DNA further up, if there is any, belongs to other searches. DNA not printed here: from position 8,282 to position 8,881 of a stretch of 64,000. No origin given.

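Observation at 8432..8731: A minimal 99-aa SSB-like OB-fold protein is carried by the same cassette that disrupts the host ssbB-like gene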

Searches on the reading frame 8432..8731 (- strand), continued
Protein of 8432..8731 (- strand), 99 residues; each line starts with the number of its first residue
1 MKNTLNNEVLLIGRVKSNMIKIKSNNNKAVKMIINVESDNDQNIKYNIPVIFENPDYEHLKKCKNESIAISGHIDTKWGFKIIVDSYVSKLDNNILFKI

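Call 66: find_encoding_contigs(protein=P0052, flank=6000, max_places=3)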
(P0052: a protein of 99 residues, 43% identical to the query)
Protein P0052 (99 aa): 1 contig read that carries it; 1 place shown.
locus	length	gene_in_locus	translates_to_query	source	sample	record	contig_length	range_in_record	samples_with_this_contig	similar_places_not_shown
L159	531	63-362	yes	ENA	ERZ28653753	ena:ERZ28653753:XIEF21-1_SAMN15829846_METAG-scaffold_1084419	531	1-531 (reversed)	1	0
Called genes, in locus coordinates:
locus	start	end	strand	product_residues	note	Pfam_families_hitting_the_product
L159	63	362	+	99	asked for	-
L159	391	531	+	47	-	?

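Call 78: search_dna_similar(query=window:8435-8731:-, collection=plasmids, mode=protein, max_evalue=0.001, max_rows=15)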
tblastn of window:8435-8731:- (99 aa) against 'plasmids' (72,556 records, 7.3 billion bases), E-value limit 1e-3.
No match.

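Call 79: search_dna_similar(query=P0101, collection=plasmids, mode=protein, max_evalue=0.001, max_rows=15)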
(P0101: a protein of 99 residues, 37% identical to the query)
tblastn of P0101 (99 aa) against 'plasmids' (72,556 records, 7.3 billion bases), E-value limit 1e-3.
No match.

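Call 82: list_cluster_members(proteins=[P0001, P0002, P0003, P0137, P0051])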
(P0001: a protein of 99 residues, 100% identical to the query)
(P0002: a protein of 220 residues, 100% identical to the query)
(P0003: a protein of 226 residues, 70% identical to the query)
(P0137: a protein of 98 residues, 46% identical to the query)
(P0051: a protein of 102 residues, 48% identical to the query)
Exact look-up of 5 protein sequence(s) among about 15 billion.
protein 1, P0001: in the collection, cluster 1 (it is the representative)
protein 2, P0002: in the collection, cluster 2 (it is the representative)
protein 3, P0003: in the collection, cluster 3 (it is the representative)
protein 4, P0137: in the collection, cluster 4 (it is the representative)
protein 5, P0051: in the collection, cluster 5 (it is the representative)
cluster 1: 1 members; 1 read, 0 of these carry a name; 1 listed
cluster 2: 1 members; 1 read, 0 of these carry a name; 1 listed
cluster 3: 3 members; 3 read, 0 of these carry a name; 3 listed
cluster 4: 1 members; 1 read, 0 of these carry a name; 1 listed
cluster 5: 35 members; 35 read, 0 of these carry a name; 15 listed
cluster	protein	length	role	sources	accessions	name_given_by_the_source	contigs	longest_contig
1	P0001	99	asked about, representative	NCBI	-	-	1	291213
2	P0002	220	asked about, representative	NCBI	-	-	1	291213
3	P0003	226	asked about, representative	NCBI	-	-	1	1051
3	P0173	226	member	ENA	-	-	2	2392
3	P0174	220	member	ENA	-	-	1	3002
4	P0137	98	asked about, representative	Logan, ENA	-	-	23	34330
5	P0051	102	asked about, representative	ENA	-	-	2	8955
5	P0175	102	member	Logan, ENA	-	-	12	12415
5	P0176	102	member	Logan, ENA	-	-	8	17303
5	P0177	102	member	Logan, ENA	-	-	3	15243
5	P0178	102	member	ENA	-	-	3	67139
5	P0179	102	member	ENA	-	-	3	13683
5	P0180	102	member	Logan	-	-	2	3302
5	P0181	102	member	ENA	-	-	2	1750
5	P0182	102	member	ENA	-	-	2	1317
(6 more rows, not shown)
